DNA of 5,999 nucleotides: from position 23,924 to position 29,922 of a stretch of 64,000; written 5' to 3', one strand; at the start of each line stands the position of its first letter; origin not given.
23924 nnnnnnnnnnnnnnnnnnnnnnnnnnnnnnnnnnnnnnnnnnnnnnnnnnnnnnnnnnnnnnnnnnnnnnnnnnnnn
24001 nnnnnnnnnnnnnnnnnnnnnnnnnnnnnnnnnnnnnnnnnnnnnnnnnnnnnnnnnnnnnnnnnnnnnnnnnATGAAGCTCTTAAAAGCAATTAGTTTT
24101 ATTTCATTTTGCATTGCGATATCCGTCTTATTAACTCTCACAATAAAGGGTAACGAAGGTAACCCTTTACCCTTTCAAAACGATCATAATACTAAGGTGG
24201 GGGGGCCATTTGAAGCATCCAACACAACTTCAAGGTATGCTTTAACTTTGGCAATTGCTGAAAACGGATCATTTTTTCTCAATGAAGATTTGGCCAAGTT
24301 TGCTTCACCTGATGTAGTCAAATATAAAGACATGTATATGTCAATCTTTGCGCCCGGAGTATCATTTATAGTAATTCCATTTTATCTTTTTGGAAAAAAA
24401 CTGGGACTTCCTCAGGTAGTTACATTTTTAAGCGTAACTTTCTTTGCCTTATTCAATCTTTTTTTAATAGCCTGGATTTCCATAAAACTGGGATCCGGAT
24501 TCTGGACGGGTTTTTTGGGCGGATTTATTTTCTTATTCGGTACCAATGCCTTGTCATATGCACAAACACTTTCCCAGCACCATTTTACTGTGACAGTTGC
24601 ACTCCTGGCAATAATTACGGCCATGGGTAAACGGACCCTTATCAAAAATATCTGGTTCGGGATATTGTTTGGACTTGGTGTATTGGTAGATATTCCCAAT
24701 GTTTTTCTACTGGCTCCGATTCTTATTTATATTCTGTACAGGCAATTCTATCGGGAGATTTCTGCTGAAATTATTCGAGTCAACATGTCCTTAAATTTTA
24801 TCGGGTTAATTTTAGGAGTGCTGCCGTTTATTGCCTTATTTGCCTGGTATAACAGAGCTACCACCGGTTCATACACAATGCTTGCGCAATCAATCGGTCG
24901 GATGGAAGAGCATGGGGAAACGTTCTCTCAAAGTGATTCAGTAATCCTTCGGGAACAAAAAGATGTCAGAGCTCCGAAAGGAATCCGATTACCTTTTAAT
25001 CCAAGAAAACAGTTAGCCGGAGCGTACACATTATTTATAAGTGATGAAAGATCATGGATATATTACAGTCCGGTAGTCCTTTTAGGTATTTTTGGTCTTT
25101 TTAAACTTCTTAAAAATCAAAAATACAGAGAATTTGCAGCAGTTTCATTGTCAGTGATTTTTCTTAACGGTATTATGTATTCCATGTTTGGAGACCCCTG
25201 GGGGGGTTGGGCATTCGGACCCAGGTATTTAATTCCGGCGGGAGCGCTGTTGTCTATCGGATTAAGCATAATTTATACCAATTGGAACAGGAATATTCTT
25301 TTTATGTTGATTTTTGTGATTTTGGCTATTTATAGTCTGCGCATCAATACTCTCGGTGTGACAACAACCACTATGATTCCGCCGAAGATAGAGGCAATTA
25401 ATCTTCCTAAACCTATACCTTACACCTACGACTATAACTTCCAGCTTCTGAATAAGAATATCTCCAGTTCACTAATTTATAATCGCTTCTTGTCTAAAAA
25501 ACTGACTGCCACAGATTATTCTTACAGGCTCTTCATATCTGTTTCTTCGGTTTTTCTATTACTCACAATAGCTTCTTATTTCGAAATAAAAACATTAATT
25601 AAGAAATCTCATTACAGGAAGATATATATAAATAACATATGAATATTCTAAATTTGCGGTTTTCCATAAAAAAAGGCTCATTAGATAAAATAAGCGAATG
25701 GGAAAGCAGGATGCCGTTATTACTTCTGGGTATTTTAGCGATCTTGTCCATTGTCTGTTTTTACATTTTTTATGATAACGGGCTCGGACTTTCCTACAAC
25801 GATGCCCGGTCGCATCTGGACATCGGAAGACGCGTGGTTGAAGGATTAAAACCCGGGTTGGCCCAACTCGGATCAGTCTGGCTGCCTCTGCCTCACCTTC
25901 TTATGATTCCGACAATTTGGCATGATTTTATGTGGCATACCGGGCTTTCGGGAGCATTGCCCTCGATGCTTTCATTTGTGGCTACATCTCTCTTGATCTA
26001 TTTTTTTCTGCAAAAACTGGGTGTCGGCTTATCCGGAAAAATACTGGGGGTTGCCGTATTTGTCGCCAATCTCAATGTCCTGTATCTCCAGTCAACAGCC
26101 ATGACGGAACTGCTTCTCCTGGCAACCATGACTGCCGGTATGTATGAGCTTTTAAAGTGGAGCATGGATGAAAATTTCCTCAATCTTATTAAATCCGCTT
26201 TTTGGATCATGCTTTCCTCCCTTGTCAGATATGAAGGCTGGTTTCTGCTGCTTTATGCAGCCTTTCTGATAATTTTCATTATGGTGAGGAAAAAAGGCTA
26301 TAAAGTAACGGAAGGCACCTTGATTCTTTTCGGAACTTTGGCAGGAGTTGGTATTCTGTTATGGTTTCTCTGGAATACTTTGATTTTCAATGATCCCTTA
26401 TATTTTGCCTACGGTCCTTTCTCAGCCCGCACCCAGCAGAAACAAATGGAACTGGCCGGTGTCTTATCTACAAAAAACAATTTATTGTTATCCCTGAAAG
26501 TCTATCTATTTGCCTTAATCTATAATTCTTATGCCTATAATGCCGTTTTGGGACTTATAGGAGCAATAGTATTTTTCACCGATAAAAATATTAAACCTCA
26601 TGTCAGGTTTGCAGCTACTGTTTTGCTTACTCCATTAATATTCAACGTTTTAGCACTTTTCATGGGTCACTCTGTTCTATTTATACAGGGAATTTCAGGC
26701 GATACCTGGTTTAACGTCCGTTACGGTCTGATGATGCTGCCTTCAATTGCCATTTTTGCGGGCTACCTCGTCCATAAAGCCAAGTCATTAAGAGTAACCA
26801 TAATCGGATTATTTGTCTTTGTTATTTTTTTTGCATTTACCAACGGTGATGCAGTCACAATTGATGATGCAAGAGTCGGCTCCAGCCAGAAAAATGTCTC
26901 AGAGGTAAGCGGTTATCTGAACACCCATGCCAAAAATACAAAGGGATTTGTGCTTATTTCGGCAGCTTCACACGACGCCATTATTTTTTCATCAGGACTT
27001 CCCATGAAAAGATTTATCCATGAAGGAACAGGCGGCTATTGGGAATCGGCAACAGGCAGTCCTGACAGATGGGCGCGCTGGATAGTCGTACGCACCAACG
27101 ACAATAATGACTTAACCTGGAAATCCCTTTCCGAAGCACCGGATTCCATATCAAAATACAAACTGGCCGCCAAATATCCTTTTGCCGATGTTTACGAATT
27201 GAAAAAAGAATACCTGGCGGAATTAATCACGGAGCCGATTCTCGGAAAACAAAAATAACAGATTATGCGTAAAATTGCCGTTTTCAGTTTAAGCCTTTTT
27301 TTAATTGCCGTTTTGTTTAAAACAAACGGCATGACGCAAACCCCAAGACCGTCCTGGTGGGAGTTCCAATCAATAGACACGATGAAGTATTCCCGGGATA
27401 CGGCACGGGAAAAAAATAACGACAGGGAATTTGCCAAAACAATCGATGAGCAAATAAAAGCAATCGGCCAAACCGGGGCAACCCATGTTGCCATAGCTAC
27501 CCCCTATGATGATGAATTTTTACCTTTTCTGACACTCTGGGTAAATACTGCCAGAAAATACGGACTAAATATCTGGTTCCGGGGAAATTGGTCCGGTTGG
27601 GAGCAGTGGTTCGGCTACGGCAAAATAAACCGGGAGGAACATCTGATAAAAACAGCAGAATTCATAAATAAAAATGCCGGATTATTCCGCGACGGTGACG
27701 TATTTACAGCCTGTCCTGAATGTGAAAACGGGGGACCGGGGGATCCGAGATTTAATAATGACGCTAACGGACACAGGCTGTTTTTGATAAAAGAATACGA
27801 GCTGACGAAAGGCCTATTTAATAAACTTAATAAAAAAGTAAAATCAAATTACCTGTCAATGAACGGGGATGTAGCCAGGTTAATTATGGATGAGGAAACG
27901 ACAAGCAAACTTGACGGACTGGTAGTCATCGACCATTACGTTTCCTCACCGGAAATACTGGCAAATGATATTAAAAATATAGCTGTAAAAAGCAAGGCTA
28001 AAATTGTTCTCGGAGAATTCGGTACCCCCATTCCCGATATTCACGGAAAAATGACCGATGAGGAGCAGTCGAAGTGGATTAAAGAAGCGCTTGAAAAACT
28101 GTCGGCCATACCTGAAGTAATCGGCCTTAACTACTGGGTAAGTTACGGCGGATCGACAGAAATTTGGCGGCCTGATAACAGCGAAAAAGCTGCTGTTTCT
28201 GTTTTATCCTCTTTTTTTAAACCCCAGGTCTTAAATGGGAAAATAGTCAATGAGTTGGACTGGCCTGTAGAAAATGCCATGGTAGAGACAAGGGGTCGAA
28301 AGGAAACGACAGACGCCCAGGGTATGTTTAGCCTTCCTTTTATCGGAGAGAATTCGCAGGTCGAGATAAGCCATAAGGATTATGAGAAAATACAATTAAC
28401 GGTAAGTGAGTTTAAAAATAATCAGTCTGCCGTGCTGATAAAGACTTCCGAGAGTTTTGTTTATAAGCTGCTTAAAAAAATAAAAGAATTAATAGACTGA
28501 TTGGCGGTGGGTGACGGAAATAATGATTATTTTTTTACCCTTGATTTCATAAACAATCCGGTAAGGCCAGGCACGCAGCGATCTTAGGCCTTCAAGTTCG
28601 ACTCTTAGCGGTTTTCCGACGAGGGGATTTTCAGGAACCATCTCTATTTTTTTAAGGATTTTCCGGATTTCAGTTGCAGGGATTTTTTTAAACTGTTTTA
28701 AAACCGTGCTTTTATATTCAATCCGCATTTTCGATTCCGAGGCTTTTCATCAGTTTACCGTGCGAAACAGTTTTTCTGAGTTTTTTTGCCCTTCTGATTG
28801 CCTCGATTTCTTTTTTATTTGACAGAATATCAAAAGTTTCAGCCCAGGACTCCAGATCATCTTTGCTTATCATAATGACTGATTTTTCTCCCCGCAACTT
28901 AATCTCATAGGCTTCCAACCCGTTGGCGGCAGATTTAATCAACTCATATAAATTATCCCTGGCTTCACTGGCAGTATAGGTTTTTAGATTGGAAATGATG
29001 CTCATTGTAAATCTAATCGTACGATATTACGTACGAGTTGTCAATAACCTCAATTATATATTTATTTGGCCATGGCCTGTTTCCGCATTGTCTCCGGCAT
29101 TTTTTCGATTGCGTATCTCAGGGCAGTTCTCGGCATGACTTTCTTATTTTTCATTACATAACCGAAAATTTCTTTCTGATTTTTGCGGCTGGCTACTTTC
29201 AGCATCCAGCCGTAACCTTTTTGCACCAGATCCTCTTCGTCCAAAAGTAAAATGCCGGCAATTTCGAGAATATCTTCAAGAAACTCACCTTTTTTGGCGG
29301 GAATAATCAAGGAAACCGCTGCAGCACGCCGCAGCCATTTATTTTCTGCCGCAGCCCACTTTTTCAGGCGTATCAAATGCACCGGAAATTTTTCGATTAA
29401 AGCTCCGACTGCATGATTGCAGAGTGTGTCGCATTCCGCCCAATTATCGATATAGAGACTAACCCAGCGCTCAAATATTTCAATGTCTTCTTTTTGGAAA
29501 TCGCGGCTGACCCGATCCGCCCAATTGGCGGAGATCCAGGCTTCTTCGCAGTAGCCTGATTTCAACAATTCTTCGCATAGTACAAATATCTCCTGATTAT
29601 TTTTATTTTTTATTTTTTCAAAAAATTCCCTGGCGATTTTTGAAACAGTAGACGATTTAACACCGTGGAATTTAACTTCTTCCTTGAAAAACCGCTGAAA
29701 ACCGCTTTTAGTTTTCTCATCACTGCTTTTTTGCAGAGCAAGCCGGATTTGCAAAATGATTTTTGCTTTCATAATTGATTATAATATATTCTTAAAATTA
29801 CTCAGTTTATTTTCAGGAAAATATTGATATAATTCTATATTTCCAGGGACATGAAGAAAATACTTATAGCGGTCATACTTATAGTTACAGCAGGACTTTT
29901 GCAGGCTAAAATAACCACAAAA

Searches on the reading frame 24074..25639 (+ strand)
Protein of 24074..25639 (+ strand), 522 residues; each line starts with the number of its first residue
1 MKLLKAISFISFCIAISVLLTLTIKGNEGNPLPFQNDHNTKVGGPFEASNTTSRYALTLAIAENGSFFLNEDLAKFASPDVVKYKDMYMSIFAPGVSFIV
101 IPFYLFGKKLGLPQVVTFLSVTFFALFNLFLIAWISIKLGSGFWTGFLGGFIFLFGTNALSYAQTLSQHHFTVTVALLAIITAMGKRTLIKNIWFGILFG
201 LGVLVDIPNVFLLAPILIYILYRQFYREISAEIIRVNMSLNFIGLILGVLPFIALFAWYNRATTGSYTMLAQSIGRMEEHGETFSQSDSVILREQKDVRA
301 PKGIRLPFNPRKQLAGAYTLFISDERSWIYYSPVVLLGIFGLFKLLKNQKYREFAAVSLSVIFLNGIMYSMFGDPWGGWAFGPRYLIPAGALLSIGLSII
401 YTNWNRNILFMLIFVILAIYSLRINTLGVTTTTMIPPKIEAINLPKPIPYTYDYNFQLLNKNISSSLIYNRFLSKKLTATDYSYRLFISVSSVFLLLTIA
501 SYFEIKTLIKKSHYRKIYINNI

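Call 10: search_protein_families(library=pfam, proteins=[window:24074-25639:+], max_evalue=0.001)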
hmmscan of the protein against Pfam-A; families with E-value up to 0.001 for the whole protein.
window:24074-25639:+ (522 aa): 0 families

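Call 26: search_protein_families(library=pfam, proteins=[window:24074-25639:+], max_evalue=10)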
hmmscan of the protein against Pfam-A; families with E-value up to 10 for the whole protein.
window:24074-25639:+ (522 aa): 0 families

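Call 41: search_protein_families(library=ncbifam, proteins=[window:24074-25639:+], max_evalue=0.01)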
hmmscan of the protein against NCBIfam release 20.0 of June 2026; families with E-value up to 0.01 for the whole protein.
window:24074-25639:+ (522 aa): 1 family
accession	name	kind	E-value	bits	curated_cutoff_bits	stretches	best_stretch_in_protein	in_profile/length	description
NF047440.1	LA3751_2_3_fam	subfamily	4.8e-09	35.6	200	1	310-431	263-388/460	LA_3751/LA_3752 family putative glycosyltransferase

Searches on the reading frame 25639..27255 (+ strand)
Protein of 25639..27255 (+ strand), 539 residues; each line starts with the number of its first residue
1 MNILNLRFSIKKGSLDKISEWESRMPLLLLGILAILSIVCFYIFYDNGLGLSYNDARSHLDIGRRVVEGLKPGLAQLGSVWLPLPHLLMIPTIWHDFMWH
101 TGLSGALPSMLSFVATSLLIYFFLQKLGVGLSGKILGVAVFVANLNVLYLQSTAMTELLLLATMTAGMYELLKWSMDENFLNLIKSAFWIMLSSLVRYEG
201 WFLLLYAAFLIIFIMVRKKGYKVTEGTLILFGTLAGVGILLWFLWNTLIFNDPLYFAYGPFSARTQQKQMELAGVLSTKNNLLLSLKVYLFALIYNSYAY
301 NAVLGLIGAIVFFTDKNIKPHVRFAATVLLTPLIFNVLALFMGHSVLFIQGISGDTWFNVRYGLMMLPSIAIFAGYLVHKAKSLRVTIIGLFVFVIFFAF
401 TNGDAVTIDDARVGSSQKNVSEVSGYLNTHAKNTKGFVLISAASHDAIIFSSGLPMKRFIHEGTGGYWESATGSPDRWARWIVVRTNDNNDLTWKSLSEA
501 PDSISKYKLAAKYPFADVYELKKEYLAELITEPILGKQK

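Call 10: search_protein_families(library=pfam, proteins=[window:25639-27255:+], max_evalue=0.001)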
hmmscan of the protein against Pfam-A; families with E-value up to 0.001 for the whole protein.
window:25639-27255:+ (539 aa): 0 families

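Call 26: search_protein_families(library=pfam, proteins=[window:25639-27255:+], max_evalue=10)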
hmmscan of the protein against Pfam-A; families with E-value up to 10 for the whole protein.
window:25639-27255:+ (539 aa): 1 family
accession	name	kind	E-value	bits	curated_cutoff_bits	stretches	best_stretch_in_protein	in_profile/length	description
PF23143.1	2TM_P5A-ATPase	-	1.1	9.8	27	1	201-243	11-52/70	P5A-ATPase, transmembrane helical hairpin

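Call 41: search_protein_families(library=ncbifam, proteins=[window:25639-27255:+], max_evalue=0.01)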
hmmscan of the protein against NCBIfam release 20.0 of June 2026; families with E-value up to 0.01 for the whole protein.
window:25639-27255:+ (539 aa): 1 family
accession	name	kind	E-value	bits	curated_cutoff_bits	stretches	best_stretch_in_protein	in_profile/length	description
NF047440.1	LA3751_2_3_fam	subfamily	7.6e-06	25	200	1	109-401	105-378/460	LA_3751/LA_3752 family putative glycosyltransferase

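Call 76: search_solved_structures(query=window:25639-27255:+, max_evalue=1)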
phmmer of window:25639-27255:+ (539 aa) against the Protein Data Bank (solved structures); distinct sequences matched with E-value up to 1: 0.

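Call 78: find_homologous_proteins(query=window:25639-27255:+, max_evalue=0.00001)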
Query window:25639-27255:+ (539 aa): 2349 proteins with E <= 0.00001 among 8000 candidates; the best 120 are listed.
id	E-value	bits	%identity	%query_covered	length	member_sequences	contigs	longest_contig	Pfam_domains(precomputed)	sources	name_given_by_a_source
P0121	0.0e+0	1194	100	100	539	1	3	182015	-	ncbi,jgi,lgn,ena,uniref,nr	ncbi:MAG: family 2 glycosyl transferase [Candidatus Gottesmanbacteria bacterium GW2011_GWA2_43_14]|u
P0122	1.7e-254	864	71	99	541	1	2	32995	-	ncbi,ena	ncbi:MAG: hypothetical protein AAB874_00420 [Patescibacteria group bacterium]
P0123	4.0e-254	862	73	99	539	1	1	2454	-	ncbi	-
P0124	8.7e-253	858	72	99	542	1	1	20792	-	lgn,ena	-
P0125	7.0e-250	848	71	100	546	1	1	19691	-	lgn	-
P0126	8.5e-249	845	70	100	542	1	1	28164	-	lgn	-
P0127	1.7e-248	844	70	99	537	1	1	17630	-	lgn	-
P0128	7.0e-248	842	70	99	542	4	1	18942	-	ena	-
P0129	1.5e-246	837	70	99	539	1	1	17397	-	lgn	-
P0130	3.2e-244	830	71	96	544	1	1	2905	-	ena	-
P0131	4.1e-244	829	72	96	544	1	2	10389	-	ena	-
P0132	4.1e-244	829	72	96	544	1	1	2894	-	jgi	-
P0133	6.0e-242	822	68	99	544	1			-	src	-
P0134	1.3e-241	821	70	96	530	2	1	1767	-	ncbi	-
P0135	1.3e-241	821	68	100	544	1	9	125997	-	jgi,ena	-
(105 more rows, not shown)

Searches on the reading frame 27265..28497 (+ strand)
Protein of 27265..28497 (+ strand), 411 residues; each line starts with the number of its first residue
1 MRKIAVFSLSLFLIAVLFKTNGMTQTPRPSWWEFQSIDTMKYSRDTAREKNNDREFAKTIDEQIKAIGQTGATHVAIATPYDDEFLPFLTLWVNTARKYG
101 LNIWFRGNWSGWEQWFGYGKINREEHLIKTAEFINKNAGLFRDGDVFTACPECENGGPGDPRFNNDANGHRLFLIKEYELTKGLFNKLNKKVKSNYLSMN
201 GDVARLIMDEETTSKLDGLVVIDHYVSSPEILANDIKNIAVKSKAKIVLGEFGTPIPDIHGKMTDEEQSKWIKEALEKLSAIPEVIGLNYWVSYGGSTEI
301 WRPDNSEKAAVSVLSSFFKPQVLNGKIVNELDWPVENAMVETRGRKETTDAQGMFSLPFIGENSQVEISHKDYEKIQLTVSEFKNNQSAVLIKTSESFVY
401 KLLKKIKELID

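Call 10: search_protein_families(library=pfam, proteins=[window:27265-28497:+], max_evalue=0.001)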
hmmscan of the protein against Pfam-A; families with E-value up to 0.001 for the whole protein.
window:27265-28497:+ (411 aa): 0 families

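Call 26: search_protein_families(library=pfam, proteins=[window:27265-28497:+], max_evalue=10)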
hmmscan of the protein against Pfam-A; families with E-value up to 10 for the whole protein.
window:27265-28497:+ (411 aa): 3 families
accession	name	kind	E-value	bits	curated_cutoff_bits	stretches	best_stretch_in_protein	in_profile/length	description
PF13715.12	CarbopepD_reg_2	-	0.0025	18.3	32.2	1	324-396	2-78/88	CarboxypepD_reg-like domain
PF15976.11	CooC_C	-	0.0036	17.7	29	1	324-392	20-87/93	CS1-pili formation C-terminal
PF13620.12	CarboxypepD_reg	-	0.064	14.1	32.3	1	323-379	2-65/82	Carboxypeptidase regulatory-like domain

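Call 41: search_protein_families(library=ncbifam, proteins=[window:27265-28497:+], max_evalue=0.01)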
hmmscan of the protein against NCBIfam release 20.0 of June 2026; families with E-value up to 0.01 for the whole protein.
window:27265-28497:+ (411 aa): 0 families

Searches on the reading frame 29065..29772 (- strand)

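Call 10: search_protein_families(library=pfam, proteins=[window:29065-29772:-], max_evalue=0.001)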
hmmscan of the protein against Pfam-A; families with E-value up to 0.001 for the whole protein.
window:29065-29772:- (236 aa): 1 family
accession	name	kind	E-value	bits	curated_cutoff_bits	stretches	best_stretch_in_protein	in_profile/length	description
PF08713.17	DNA_alkylation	-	3.1e-61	207.2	21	1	9-225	1-213/213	DNA alkylation repair enzyme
